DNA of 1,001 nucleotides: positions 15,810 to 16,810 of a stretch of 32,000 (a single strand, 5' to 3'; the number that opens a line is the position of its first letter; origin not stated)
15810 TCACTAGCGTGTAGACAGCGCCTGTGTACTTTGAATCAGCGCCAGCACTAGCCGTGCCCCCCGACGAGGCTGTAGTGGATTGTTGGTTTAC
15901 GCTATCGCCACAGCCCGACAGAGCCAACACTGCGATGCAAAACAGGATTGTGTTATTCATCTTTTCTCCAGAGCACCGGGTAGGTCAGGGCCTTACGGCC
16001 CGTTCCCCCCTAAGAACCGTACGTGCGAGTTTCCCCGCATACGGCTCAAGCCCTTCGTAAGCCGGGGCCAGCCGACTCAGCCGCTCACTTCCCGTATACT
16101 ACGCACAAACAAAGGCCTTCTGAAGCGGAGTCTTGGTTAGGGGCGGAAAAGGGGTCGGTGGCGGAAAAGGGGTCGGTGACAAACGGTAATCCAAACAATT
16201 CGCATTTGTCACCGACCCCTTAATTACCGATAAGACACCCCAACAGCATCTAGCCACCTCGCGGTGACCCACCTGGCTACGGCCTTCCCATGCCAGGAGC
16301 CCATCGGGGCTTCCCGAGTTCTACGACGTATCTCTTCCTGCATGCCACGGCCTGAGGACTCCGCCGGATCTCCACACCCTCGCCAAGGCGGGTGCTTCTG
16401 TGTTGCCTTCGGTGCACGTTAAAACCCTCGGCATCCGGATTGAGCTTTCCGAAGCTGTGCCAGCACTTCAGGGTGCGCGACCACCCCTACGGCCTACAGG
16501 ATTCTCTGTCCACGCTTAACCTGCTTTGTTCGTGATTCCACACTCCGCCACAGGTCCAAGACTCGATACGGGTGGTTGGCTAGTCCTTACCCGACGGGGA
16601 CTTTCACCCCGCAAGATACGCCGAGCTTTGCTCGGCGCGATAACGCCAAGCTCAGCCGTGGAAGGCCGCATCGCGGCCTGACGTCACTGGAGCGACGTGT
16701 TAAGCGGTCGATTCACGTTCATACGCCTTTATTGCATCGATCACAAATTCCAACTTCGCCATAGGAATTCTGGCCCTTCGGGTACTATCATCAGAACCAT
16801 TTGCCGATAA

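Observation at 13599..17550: Integron cassette array with no integrase (CALIN-type): five single-gene cassettes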

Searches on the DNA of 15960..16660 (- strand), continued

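Call 70: search_with_rna_model(model_id=R1, sources=[L001, L002, L004, L005, L006, L007, L008, L009, L010, L011, L012, L013, L014, L016, L017, L018, L019, L020, L021, L022, L023, L024, L025, L026, L027, L028, L029, L030, L031, L032, L033, L034, L035, L036, L037, L038, L039, L040, L041, L042, L043, L044, L045, L046, L047, L048, L049, L050, L051, L052, L053, L054, L055, L056, L057, L058, L059, L060, L061, L062, L063, L064, L065, L066, L067, L068, L069, L070, L071, L072, L073, L074, L075, L076, L077, L078, L079, L080, L081, L082, L083, L084, L085, L086, L087, L088, L089, L090, L091, L092, L093, L094, L095, L096, L097, L098, L099, L100, L101, L102], max_evalue=0.05, make_alignment=true)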
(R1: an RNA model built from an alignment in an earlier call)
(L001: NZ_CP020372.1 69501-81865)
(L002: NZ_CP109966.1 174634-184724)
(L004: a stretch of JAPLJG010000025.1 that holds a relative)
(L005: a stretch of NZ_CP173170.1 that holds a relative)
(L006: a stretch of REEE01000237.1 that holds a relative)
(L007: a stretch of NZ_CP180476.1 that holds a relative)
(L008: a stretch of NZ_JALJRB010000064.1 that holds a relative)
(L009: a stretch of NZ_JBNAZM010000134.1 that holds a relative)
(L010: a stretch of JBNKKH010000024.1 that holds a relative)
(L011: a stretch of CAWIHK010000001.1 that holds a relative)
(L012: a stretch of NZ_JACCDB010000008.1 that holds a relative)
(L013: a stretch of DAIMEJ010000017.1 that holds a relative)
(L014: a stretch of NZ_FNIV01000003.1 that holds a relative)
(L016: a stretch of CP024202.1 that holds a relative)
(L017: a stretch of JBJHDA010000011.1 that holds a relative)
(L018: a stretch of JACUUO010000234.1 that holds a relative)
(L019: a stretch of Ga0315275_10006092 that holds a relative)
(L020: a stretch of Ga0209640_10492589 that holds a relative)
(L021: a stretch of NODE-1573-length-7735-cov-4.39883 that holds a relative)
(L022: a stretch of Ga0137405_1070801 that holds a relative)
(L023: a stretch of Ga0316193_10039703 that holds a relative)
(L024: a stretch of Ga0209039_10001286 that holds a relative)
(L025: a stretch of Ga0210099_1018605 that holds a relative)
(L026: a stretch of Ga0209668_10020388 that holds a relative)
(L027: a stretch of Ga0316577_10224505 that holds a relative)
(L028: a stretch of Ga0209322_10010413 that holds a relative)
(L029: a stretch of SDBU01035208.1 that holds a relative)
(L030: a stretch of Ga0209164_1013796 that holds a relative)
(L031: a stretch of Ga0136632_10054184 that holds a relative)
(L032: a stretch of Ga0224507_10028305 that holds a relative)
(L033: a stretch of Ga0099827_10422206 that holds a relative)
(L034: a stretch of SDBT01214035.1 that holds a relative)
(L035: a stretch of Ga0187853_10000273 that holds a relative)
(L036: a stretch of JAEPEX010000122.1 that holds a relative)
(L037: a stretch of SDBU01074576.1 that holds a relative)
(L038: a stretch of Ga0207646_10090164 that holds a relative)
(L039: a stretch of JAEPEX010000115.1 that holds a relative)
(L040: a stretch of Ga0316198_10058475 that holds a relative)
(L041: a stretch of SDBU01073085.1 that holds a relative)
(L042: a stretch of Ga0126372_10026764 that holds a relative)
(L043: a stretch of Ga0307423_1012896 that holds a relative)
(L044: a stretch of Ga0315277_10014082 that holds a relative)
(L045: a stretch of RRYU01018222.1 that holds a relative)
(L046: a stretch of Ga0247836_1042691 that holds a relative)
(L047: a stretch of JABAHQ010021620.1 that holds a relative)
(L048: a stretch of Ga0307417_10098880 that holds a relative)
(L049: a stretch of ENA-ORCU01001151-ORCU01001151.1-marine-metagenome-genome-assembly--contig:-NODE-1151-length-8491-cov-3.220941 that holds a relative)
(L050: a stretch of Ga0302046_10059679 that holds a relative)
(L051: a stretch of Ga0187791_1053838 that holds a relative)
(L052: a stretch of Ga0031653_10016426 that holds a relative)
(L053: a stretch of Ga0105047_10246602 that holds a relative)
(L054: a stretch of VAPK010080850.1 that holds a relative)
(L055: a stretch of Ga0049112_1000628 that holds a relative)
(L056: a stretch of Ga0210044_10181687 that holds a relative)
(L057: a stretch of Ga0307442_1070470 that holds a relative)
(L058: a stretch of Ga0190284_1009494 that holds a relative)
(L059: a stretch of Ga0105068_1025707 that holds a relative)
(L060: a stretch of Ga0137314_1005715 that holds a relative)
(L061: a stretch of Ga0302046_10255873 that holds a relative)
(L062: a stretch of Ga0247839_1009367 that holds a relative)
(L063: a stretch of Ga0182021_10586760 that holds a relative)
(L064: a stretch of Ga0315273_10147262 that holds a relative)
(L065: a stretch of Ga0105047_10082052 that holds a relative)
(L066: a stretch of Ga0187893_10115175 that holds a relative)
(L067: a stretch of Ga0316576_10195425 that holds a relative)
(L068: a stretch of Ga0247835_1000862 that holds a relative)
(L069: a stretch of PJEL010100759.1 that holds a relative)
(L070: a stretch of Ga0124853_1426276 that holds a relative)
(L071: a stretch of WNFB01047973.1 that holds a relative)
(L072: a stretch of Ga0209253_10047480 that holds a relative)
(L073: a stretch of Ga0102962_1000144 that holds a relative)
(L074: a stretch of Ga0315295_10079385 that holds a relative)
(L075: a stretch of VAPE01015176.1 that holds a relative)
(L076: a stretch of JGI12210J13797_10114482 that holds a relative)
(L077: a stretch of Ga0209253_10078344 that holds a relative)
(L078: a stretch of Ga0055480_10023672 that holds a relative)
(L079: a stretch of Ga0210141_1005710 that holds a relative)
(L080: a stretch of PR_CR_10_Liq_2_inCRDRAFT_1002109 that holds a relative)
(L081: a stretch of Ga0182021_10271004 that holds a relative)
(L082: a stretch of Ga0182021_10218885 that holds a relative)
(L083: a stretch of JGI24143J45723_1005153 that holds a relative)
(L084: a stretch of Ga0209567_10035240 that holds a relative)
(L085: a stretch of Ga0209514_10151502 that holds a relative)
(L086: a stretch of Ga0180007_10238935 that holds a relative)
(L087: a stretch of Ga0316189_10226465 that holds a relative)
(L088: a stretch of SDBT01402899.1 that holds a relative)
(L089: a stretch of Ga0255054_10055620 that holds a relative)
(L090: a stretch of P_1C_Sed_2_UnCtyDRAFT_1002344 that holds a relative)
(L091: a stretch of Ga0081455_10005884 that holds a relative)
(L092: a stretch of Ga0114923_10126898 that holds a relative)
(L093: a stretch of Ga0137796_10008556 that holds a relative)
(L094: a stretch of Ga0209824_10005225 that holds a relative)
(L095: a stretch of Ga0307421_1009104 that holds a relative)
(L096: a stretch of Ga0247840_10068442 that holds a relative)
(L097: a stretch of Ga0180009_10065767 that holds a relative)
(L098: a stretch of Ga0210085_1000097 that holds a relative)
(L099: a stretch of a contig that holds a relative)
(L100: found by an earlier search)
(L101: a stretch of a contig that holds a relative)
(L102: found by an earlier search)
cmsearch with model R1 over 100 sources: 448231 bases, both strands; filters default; matches with E-value up to 0.05: 59.
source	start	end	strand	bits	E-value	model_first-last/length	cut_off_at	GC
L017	2294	2362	+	99.5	1.4e-29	1-69/69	no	0.68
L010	3263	3331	-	98.7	2.5e-29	1-69/69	no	0.67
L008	718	786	+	97.7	5.8e-29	1-69/69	no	0.64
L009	535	603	+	96.4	1.5e-28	1-69/69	no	0.68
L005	5030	5098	+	95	4.4e-28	1-69/69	no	0.68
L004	1725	1793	+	93.8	1.1e-27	1-69/69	no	0.67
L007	2998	3066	+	93.5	1.5e-27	1-69/69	no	0.67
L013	947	1015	-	93.3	1.7e-27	1-69/69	no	0.62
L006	5987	6055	-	92.1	4.2e-27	1-69/69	no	0.68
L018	976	1044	+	90.4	1.5e-26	1-69/69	no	0.64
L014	3309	3378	+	88.5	6.9e-26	1-69/69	no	0.61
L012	3213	3282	-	86.7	2.7e-25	1-69/69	no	0.7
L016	138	206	+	86.6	2.8e-25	1-69/69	no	0.7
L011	4298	4366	-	84.3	1.7e-24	1-69/69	no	0.67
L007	3640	3708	+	54.5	1.6e-14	1-69/69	no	0.59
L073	7614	7686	+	42.9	1.2e-10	1-69/69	no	0.62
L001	7755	7851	-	41.4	3.9e-10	1-69/69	no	0.66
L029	2944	3038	-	40.8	6e-10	1-69/69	no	0.59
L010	3263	3331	+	36.1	2.3e-08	1-69/69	no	0.67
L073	3084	3155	+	36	2.5e-08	1-69/69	no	0.68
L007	783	841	+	34.7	6.8e-08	1-69/69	no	0.64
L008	718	786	-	33.4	1.8e-07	1-69/69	no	0.64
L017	2294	2362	-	33.2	2.1e-07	1-69/69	no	0.68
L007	2998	3066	-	33.1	2.2e-07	1-69/69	no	0.67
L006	5987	6055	+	31.7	6.6e-07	1-69/69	no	0.68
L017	4330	4396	+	30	2.5e-06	1-69/69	no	0.7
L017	6734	6793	+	30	2.5e-06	1-69/69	no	0.7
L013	947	1015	+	29.7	3.1e-06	1-69/69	no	0.62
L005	5030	5098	-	28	1.2e-05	1-69/69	no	0.68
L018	1809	1878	+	27.4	1.9e-05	1-69/69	no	0.63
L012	3213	3282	+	27.2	2.2e-05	1-69/69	no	0.7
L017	7809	7871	+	27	2.6e-05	1-69/69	no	0.71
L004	1725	1793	-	26.8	3.1e-05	1-69/69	no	0.67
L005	2972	3031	+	26.7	3.3e-05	1-69/69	no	0.58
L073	7012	7083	+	26.4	4e-05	1-69/69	no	0.65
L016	138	206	-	26.4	4e-05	1-69/69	no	0.7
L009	535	603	-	26.4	4e-05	1-69/69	no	0.68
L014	3309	3378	-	25.2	0.0001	1-69/69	no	0.61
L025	1140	1201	+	24.3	0.0002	1-69/69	no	0.66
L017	1784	1843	+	24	0.00026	1-69/69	no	0.55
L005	3851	3907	+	23.4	0.0004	1-69/69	no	0.49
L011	4298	4366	+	22.4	0.00087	1-69/69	no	0.67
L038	48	104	-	22.4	0.0009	1-69/69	no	0.74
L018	976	1044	-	21.9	0.0012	1-69/69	no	0.64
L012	2224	2283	-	21.2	0.0022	1-69/69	no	0.53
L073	8827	8926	+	21.1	0.0024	1-69/69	no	0.61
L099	280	367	+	20.9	0.0028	1-69/69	no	0.68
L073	7614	7686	-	20.9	0.0029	1-69/69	no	0.62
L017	1046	1105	+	20.7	0.0032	1-69/69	no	0.5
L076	1950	2005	-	20.2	0.0047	1-69/69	no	0.66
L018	1809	1878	-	20.1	0.0052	1-69/69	no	0.63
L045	3591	3648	-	19.6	0.0077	1-69/69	no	0.6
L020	223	270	+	19.4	0.0086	1-69/69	no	0.54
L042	41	99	+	19.4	0.0086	1-69/69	no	0.71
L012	2716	2833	-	19.4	0.0088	1-69/69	no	0.63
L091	12158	12254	+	18.7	0.015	1-69/69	no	0.66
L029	3802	3879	-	17.9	0.029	1-69/69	no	0.62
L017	1784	1843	-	17.4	0.042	1-69/69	no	0.55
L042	41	99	-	17.2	0.049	1-69/69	no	0.71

Alignment A4: 59 matches aligned to the model, 152 columns, each read 5' to 3' on its own strand. Consensus structure (alignment columns), stored with it:
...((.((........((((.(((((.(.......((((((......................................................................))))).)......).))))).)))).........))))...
